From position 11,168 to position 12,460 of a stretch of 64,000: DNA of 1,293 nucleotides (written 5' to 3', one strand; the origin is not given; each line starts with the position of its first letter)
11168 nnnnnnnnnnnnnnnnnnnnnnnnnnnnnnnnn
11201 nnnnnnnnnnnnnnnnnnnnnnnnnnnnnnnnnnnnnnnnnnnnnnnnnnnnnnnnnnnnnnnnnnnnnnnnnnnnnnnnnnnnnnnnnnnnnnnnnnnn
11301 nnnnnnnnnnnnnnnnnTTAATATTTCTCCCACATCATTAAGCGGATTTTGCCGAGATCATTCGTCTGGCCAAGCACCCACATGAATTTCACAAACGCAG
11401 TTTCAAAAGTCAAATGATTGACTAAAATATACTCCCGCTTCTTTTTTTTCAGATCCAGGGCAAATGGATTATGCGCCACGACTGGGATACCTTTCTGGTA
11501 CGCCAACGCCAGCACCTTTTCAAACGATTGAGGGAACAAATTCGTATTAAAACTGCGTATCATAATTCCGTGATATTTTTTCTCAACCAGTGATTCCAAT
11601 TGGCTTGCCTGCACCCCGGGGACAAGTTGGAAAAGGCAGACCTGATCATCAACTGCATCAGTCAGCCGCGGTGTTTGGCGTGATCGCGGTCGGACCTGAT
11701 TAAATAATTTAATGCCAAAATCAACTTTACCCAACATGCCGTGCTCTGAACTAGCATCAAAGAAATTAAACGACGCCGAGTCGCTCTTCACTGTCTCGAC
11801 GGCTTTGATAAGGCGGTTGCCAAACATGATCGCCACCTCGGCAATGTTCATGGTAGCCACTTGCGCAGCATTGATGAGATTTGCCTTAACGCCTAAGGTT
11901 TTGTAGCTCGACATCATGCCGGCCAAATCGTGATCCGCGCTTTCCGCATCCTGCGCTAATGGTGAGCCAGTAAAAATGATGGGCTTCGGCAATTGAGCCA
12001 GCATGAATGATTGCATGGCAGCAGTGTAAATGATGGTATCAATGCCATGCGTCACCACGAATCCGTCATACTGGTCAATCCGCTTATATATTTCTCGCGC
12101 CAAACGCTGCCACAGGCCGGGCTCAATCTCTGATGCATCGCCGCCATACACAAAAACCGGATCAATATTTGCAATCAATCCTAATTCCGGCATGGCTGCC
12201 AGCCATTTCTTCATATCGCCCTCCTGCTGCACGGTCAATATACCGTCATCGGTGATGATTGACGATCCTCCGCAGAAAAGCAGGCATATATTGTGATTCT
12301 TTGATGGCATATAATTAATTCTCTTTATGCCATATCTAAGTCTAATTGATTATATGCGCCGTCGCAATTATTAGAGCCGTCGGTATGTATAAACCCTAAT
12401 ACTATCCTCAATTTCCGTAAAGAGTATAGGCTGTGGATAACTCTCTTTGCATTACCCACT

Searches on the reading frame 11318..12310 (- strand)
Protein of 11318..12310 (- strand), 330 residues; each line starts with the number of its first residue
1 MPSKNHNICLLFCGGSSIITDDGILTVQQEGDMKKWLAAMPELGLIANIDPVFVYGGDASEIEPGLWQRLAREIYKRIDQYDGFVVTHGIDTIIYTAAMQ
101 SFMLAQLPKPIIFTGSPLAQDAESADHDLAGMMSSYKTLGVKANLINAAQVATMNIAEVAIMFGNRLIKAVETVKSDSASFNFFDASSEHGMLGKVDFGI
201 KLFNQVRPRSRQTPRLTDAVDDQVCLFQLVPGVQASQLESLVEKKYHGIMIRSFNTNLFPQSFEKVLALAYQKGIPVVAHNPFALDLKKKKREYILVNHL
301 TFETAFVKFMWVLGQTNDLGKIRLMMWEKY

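Call 69: search_protein_families(library=pfam, proteins=[window:11318-12310:-], max_evalue=0.0001)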
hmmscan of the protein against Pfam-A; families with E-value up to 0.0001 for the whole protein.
window:11318-12310:- (330 aa): 2 families
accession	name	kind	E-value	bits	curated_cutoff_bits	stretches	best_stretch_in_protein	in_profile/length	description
PF00710.25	Asparaginase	-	4.8e-34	118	22.5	1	8-202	2-187/193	Asparaginase, N-terminal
PF17763.6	Asparaginase_C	-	1.7e-12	47.8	34.6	1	223-326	1-114/114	Glutaminase/Asparaginase C-terminal domain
